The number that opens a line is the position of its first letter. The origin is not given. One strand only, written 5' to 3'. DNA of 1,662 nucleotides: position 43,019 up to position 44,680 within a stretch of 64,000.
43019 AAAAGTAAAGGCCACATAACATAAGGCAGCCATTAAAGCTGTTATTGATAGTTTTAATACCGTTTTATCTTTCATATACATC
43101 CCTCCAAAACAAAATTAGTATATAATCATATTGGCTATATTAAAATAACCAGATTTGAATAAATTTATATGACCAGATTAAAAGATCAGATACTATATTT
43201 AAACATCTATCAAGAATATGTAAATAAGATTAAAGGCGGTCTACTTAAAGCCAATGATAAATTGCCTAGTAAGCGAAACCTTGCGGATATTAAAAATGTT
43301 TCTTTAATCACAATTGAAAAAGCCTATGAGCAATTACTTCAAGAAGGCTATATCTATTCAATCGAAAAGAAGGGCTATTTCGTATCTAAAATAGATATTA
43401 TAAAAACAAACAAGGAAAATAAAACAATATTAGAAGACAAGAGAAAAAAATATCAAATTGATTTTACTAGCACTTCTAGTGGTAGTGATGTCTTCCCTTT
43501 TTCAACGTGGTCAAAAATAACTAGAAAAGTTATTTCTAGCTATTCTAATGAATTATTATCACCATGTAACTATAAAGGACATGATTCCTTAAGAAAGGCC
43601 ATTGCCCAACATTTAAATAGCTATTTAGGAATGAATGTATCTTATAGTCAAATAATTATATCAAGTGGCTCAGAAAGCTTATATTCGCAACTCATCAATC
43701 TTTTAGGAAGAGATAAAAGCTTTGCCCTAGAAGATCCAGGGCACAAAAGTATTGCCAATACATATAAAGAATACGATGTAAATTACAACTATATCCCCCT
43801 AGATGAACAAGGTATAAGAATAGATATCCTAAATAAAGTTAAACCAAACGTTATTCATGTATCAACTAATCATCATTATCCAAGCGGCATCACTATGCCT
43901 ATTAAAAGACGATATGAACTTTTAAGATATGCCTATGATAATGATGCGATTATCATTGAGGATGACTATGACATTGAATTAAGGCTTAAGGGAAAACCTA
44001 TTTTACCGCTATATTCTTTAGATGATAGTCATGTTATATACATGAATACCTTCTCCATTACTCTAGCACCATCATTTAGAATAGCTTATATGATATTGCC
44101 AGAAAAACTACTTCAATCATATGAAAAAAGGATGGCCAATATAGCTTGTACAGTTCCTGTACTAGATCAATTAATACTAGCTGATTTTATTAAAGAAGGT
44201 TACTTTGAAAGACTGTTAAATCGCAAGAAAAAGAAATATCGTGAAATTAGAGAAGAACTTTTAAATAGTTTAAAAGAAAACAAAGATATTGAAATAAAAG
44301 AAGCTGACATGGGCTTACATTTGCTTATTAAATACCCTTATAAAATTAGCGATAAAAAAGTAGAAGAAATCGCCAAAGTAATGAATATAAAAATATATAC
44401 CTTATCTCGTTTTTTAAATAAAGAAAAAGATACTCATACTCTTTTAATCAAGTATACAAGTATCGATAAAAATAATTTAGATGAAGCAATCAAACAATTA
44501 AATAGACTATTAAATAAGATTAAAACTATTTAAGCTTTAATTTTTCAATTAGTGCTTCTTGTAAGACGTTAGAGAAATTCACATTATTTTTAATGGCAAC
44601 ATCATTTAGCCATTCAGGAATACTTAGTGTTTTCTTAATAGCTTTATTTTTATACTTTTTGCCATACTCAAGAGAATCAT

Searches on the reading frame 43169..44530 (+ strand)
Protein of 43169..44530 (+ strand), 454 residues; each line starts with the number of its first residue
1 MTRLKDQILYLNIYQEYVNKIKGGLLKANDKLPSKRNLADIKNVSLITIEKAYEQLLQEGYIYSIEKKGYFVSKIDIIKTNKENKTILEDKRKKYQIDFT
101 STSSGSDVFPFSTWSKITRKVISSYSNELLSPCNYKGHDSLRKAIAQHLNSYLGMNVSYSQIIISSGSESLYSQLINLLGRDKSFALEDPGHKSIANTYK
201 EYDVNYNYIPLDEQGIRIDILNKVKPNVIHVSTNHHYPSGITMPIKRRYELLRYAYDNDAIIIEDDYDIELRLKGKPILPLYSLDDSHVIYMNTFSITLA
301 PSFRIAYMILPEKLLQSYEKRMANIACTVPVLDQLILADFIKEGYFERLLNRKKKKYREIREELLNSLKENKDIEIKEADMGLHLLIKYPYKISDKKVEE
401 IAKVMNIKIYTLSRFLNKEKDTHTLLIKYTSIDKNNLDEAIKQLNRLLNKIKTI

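Call 85: search_protein_families(library=pfam, proteins=[window:43169-44530:+])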
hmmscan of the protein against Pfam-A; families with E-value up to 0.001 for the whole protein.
window:43169-44530:+ (454 aa): 2 families
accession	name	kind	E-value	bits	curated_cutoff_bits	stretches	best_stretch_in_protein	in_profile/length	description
PF00392.27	GntR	-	3.6e-11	43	27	1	9-72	1-64/64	Bacterial regulatory proteins, gntR family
PF00155.27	Aminotran_1_2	-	1.3e-10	41.5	19.7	1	133-397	39-314/361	Aminotransferase class I and II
